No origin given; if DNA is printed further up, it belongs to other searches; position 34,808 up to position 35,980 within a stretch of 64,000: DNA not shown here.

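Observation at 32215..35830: Bacterial-type ester-lipid gene set in an apparently archaeal genome: PlsC-like acyltransferase, two lipases, HAD and PAP2 phosphatases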

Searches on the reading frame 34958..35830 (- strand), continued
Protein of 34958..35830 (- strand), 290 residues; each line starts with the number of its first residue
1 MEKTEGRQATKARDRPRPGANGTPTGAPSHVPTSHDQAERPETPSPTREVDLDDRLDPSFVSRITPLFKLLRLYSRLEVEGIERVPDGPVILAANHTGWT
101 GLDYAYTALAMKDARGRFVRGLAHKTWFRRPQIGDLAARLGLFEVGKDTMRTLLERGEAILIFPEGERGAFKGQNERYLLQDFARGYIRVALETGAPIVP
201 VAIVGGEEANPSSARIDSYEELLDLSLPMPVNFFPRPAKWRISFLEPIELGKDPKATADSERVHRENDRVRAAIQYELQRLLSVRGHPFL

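Call 34: search_protein_families(library=pfam, proteins=[L009:1871-3886:-, L013:5120-5881:+, L010:1763-3166:+, L013:3571-5178:+, L003:1342-2097:-, L006:7805-8320:+], max_evalue=0.001)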
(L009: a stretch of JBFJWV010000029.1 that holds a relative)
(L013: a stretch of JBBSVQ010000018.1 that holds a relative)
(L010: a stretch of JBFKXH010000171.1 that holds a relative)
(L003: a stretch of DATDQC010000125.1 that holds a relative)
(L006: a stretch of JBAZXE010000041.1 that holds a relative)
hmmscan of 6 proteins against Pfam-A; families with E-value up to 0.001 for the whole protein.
L009:1871-3886:- (672 aa): 3 families
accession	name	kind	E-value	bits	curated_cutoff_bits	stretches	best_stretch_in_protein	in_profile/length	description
PF00501.34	AMP-binding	-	2.7e-49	168.4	29.9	1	165-513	16-374/384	AMP-binding enzyme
PF13193.12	AMP-binding_C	-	2.2e-12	48.2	24.5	1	582-658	1-76/76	AMP-binding enzyme C-terminal domain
PF16177.11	ACAS_N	-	4e-05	23.8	27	1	103-153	6-55/55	Acetyl-coenzyme A synthetase N-terminus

L013:5120-5881:+ (254 aa): 0 families

L010:1763-3166:+ (468 aa): 2 families
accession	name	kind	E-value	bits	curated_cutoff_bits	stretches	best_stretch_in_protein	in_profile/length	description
PF00425.24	Chorismate_bind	-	4.4e-85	285.8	27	1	205-456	3-257/257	chorismate binding enzyme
PF04715.19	Anth_synt_I_N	-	8.7e-22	78.3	23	1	40-171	3-139/140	Anthranilate synthase component I, N terminal region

L013:3571-5178:+ (536 aa): 0 families

L003:1342-2097:- (252 aa): 9 families
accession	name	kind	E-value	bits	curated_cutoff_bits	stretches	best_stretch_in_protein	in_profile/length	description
PF02089.21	Palm_thioest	-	2.3e-09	37.8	26.8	1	22-126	1-114/254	Palmitoyl protein thioesterase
PF00561.26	Abhydrolase_1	-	3e-09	37.3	25.8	1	21-127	1-107/245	alpha/beta hydrolase fold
PF07819.20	PGAP1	-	4.2e-08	33.7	24.3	1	83-125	89-132/233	PGAP1-like alpha/beta domain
PF24096.1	DUF7379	-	8.2e-07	29.6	33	1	69-127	55-117/191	Domain of unknown function (DUF7379)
PF01674.24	Lipase_2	-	1.2e-06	28.7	20.3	1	82-197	72-198/219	Lipase (class 2)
PF05057.20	DUF676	-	1.3e-05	25.2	20.3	1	65-129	56-132/217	Putative serine esterase (DUF676)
PF12697.13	Abhydrolase_6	-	4.7e-05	24.6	26.3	1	23-205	1-148/217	Alpha/beta hydrolase family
PF02450.21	LCAT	-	5.7e-05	23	21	1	69-125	103-165/392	Lecithin:cholesterol acyltransferase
PF06028.17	DUF915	-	0.00017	21.5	22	0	84-124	102-145/255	Alpha/beta hydrolase of unknown function (DUF915)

L006:7805-8320:+ (172 aa): 0 families

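Call 40: predict_structure(alignment_id=A1)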
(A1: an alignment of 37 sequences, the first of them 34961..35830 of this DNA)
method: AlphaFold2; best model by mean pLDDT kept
length: 290 residues; sequences in the alignment: 37
mean_pLDDT: 85.2   pTM: 0.79
mean pLDDT of the five models: 85.2, 84.2, 83.8, 83.7, 83.7
residues with pLDDT >= 90: 195; 70-90: 25; 50-70: 46; < 50: 24
segments of 3 or more residues with pLDDT < 50: 14-23, 34-36
pLDDT, mean of each block of 10 residues (from residue 1): 52 49 50 51 63 84 95 96 98 88 95 97 91 94 95 97 94 92 97 99 95 70 53 86 98 98 98 98 96
secondary structure, 60 per line:
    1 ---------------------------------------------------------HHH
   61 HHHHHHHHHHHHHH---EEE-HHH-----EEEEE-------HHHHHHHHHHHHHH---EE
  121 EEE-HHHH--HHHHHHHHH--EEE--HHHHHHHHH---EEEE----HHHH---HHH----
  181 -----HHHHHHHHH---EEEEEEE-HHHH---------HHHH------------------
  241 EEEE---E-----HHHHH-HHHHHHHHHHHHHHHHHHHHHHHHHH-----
elements in order: H58-74 E78-80 E90-94 H102-115 E119-123 H125-128 H131-139 E142-144 H147-155 E159-162 H167-170 H186-194 E198-204 H206-209 H219-222 E241-244 H254-258 H260-285

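Call 42: fold_search(model_id=the predicted structure, library=pdb)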
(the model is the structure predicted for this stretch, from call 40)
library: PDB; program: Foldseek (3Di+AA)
matches with E <= 10: 878; with E <= 0.001: 15
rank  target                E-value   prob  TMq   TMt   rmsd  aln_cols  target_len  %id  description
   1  5kym_B                3.7e-08  1.00  0.48  0.59   5.3       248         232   18  Crystal Structure of the 1-acyl-sn-glycerophosphate (LPA) acyltransferase, PlsC, from Thermotoga maritima (released 2017-07-26)
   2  5kym_A                5.8e-08  1.00  0.49  0.58   5.2       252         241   17  Crystal Structure of the 1-acyl-sn-glycerophosphate (LPA) acyltransferase, PlsC, from Thermotoga maritima (released 2017-07-26)
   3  5f2z_A                3.2e-06  1.00  0.41  0.47   8.5       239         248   15  Crystal structure of membrane associated PatA from Mycobacterium smegmatis in complex with palmitate - P21 space group (released 2016-03-09)
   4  5f31                  4.1e-06  1.00  0.39  0.44   8.3       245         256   16  Crystal structure of membrane associated PatA from Mycobacterium smegmatis in complex with palmitate - P 42 21 2 space g (released 2016-03-09)
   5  5oce_B                5.7e-06  1.00  0.40  0.46   8.5       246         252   15  THE MOLECULAR MECHANISM OF SUBSTRATE RECOGNITION AND CATALYSIS OF THE MEMBRANE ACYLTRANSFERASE PatA -- Complex of PatA (released 2017-12-27)
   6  5f2z_B                5.7e-06  1.00  0.40  0.45   8.0       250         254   14  Crystal structure of membrane associated PatA from Mycobacterium smegmatis in complex with palmitate - P21 space group (released 2016-03-09)
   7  5f2z_C                8.3e-06  1.00  0.40  0.46   8.2       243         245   16  Crystal structure of membrane associated PatA from Mycobacterium smegmatis in complex with palmitate - P21 space group (released 2016-03-09)
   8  5f34_A                8.9e-06  1.00  0.41  0.46   8.1       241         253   14  Crystal structure of membrane associated PatA from Mycobacterium smegmatis in complex with S-hexadecyl Coenzyme A - P2 (released 2016-03-09)
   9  5f2z_D                1.6e-05  1.00  0.40  0.45   7.2       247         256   16  Crystal structure of membrane associated PatA from Mycobacterium smegmatis in complex with palmitate - P21 space group (released 2016-03-09)
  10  1iuq                  1.7e-05  1.00  0.45  0.37   8.2       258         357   13  The 1.55 A Crystal Structure of Glycerol-3-Phosphate Acyltransferase (released 2003-10-07)
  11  8e4y                  1.8e-05  1.00  0.46  0.22   6.3       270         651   13  Cryo-EM structure of human glycerol-3-phosphate acyltransferase 1 (GPAT1) in complex with 2-oxohexadecyl-CoA (released 2022-12-21)
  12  5kn7                  6.5e-05  1.00  0.34  0.32  14.5       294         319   11  Lipid A secondary acyltransferase LpxM from Acinetobacter baumannii (released 2016-09-28)
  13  7zkq_T                7.0e-05  1.00  0.46  0.39   7.9       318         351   14  Early Pp module assembly intermediate of complex I (released 2022-11-23)
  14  5knk                  1.5e-04  1.00  0.37  0.34  10.7       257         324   13  Lipid A secondary acyltransferase LpxM from Acinetobacter baumannii with catalytic residue substitution (E127A) (released 2016-09-28)
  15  1k30                  1.8e-04  1.00  0.47  0.38   7.8       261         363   13  Crystal Structure Analysis of Squash (Cucurbita moschata) glycerol-3-phosphate (1)-acyltransferase (released 2001-10-31)
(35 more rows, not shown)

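Call 49: find_encoding_contigs(protein=P0115, flank=6000, max_places=2)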
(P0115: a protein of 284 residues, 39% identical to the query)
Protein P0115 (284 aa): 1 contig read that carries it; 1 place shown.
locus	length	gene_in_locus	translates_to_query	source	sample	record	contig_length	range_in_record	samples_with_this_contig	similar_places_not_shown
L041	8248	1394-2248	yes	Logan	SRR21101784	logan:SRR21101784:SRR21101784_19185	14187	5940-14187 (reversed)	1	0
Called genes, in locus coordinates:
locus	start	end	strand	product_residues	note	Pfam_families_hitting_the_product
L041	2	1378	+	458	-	?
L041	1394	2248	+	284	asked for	PF01553:Acyltransferase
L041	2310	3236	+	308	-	PF01073:3Beta_HSD, PF01370:Epimerase, PF04321:RmlD_sub_bind (weak), PF07993:NAD_binding_4 (faint), PF16363:GDP_Man_Dehyd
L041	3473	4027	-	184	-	-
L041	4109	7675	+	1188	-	PF00515:TPR_1 (faint), PF03704:BTAD (faint), PF07719:TPR_2 (faint), PF12895:ANAPC3 (faint), PF13176:TPR_7 (faint), PF13181:TPR_8 (faint), PF13414:TPR_11 (faint), PF13429:TPR_15 (weak), +6 more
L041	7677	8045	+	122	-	-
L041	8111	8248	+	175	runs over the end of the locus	PF16694:Cytochrome_P460 (faint)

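Call 50: find_encoding_contigs(protein=P0105, flank=6000, max_places=2)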
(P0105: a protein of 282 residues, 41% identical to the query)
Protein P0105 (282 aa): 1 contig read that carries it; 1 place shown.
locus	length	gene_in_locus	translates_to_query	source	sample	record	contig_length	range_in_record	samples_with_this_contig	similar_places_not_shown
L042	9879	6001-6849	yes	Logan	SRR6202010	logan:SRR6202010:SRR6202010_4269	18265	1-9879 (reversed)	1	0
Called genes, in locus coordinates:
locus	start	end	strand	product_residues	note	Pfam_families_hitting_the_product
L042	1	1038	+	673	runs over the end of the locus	PF22745:Nlig-Ia, PF01653:DNA_ligase_aden, PF03120:OB_DNA_ligase, PF03119:DNA_ligase_ZBD, PF12826:HHH_2, PF00533:BRCT, PF12738:PTCB-BRCT, PF16589:BRCT_2, +1 more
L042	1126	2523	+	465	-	-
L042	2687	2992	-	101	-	-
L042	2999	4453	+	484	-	PF18073:Zn_ribbon_LapB, PF13191:AAA_16 (faint), PF03796:DnaB_C (faint), PF06745:ATPase, PF13481:AAA_25, PF23442:DUF7125 (weak), PF05362:Lon_C, PF13541:ChlI (weak)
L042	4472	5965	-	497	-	PF00370:FGGY_N, PF02782:FGGY_C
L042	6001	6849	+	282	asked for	PF03982:DAGAT (weak), PF01553:Acyltransferase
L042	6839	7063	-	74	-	PF16982:Flp1_like (weak)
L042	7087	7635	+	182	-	PF00578:AhpC-TSA, PF08534:Redoxin, PF00085:Thioredoxin, PF13905:Thioredoxin_8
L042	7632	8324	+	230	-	PF14378:PAP2_3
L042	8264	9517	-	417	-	PF01979:Amidohydro_1, PF07969:Amidohydro_3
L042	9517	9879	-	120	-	?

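Call 51: find_encoding_contigs(protein=P0091, flank=8000, max_places=2)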
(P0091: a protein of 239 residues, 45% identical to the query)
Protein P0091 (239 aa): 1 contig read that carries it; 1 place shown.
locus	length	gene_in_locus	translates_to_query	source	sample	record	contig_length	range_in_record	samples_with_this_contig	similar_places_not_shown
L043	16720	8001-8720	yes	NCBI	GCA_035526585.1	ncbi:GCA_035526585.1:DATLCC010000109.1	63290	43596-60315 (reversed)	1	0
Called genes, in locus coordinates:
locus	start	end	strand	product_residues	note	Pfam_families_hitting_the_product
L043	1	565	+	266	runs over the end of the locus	PF13620:CarboxypepD_reg (faint)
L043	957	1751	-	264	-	PF00413:Peptidase_M10 (weak)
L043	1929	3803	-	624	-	PF09843:DUF2070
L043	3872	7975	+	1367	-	PF00801:PKD, PF18911:PKD_4, PF00801:PKD, PF18911:PKD_4, PF00801:PKD, PF18911:PKD_4, PF00801:PKD, PF18911:PKD_4, +9 more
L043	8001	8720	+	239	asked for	PF01553:Acyltransferase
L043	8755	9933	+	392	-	PF07690:MFS_1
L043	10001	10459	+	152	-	-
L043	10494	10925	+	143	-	PF03745:DUF309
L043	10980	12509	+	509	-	PF02366:PMT, PF13231:PMT_2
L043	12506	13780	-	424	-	PF02518:HATPase_c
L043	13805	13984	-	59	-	-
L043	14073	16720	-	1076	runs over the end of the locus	PF25596:CPSase_L_D1, PF02786:CPSase_L_D2, PF02787:CPSase_L_D3, PF25596:CPSase_L_D1, PF02222:ATP-grasp, PF02786:CPSase_L_D2, PF07478:Dala_Dala_lig_C, PF15632:ATPgrasp_Ter, +2 more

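Call 70: search_protein_families(library=pfam, proteins=[L031:6730-7824:-, L032:3099-4196:-, L036:6724-7194:-, L015:6843-8975:+, L028:7939-9219:+, L007:7030-7698:+, L013:7053-8591:-, L034:6720-8132:-, L033:6746-7540:+, L021:4492-5436:-], max_evalue=0.001)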
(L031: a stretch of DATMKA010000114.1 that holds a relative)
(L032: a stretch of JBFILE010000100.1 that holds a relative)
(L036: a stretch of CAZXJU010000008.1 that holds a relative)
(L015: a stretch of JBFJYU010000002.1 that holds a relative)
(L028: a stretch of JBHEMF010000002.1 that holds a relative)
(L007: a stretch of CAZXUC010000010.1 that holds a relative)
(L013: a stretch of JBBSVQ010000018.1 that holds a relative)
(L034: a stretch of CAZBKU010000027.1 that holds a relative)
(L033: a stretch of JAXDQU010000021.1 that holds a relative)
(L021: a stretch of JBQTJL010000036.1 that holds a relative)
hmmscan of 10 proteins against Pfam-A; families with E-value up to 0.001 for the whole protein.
L031:6730-7824:- (365 aa): 1 family
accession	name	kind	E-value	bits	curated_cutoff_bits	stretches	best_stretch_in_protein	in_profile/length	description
PF01008.23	IF-2B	-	1.2e-64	218.7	22.4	1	80-353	2-280/280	Initiation factor 2 subunit family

L032:3099-4196:- (366 aa): 1 family
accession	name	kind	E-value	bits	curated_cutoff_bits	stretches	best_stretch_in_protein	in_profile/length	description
PF01008.23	IF-2B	-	5e-78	262.6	22.4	1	82-354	2-280/280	Initiation factor 2 subunit family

L036:6724-7194:- (157 aa): 0 families

L015:6843-8975:+ (711 aa): 3 families
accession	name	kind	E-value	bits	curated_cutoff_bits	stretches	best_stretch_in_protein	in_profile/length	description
PF00069.31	Pkinase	-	2.2e-39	135.9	31.7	1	457-698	3-252/263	Protein kinase domain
PF07714.23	PK_Tyr_Ser-Thr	-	2.7e-22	79.7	23.1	1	458-697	4-248/258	Protein tyrosine and serine/threonine kinase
PF03109.22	ABC1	-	7.2e-05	22.5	22.9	1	520-599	139-217/244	ABC1 atypical kinase-like domain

L028:7939-9219:+ (427 aa): 5 families
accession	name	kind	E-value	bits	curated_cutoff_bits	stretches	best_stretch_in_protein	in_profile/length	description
PF03464.20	eRF1_2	-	3.6e-32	111.9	27.1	1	154-282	2-131/133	eRF1 domain 2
PF03465.20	eRF1_3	-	3.1e-27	95.6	25.8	1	288-424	2-105/106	eRF1 domain 3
PF03463.20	eRF1_1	-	9.4e-16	58.4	23.8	1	26-144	1-119/123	eRF1 domain 1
PF18854.6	baeRF_family10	-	2.6e-12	47.7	27.1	1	141-264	3-127/143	Bacterial archaeo-eukaryotic release factor family 10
PF18859.6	acVLRF1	-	9.1e-10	39.3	27.1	1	154-277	3-123/130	Actinobacteria/chloroflexi VLRF1 release factor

L007:7030-7698:+ (223 aa): 0 families

L013:7053-8591:- (513 aa): 0 families

L034:6720-8132:- (471 aa): 3 families
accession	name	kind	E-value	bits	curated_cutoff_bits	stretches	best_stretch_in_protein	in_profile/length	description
PF00561.26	Abhydrolase_1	-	3.2e-26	92.9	25.8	1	203-448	2-245/245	alpha/beta hydrolase fold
PF12697.13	Abhydrolase_6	-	1.3e-13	52.6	26.3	1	208-451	5-214/217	Alpha/beta hydrolase family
PF12146.15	Hydrolase_4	-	3.2e-06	27.1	27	1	204-433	7-223/239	Serine aminopeptidase, S33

L033:6746-7540:+ (265 aa): 1 family
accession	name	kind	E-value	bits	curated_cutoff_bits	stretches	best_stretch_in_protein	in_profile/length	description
PF01904.24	DUF72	-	4.9e-72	242.9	25.3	1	32-254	1-216/217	Protein of unknown function DUF72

L021:4492-5436:- (315 aa): 1 family
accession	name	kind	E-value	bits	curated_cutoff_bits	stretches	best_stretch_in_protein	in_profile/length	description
PF01642.28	MM_CoA_mutase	-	1.3e-125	420.3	22.1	1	1-307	211-512/512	Methylmalonyl-CoA mutase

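Call 71: search_solved_structures(query=A2, max_evalue=1, show_alignments=3)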
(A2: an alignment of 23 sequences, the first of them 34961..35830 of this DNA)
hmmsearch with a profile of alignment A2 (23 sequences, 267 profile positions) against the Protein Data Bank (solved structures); distinct sequences matched with E-value up to 1: 2.
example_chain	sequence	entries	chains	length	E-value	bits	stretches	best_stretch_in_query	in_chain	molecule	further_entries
5kym_A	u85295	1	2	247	6.2e-06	28.8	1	50-182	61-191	1-acyl-sn-glycerol-3-phosphate acyltransferase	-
7r1c_N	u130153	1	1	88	0.93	11.8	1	34-88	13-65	Gas vesicle structural protein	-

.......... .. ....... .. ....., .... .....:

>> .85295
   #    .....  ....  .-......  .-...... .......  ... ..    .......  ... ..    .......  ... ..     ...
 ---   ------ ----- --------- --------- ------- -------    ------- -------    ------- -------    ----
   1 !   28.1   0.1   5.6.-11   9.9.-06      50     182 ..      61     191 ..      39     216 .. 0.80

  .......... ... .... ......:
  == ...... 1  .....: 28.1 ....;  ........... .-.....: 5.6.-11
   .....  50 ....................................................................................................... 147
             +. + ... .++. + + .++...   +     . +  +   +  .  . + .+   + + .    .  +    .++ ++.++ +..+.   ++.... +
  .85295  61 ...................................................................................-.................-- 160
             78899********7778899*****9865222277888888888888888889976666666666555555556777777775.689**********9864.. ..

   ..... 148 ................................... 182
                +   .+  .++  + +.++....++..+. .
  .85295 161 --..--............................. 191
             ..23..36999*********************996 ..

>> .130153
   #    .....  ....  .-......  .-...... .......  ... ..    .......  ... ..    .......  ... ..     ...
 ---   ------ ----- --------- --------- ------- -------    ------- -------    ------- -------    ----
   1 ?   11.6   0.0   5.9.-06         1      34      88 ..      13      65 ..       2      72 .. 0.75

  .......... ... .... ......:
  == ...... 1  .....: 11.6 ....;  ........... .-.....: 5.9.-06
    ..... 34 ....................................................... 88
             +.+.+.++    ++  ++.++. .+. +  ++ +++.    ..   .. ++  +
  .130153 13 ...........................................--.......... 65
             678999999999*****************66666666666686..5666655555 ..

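Call 73: find_encoding_contigs(protein=P0005, flank=8000, max_places=2)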
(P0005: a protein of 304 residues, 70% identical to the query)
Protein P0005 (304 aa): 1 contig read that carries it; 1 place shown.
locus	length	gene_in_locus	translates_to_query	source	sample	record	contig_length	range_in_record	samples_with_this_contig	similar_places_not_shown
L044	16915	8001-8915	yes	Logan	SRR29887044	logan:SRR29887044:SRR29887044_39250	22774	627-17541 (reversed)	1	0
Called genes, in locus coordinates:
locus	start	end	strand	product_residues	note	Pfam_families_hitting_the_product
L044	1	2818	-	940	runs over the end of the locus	PF00773:RNB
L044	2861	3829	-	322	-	PF23619:Ig_VWA7 (faint), PF10633:NPCBM_assoc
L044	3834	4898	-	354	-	PF15780:ASH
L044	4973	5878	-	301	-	-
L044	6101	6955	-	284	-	-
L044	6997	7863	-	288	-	-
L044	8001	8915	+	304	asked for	PF01553:Acyltransferase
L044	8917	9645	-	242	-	PF24096:DUF7379, PF02089:Palm_thioest (weak), PF12697:Abhydrolase_6 (weak)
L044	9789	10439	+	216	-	PF00702:Hydrolase, PF12710:HAD, PF13419:HAD_2 (faint), PF08282:Hydrolase_3 (weak)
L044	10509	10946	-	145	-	-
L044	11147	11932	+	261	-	-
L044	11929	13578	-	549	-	-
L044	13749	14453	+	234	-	PF04116:FA_hydroxylase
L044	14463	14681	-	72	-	-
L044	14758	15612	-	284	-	-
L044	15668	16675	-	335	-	PF00753:Lactamase_B, PF12706:Lactamase_B_2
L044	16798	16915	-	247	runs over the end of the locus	?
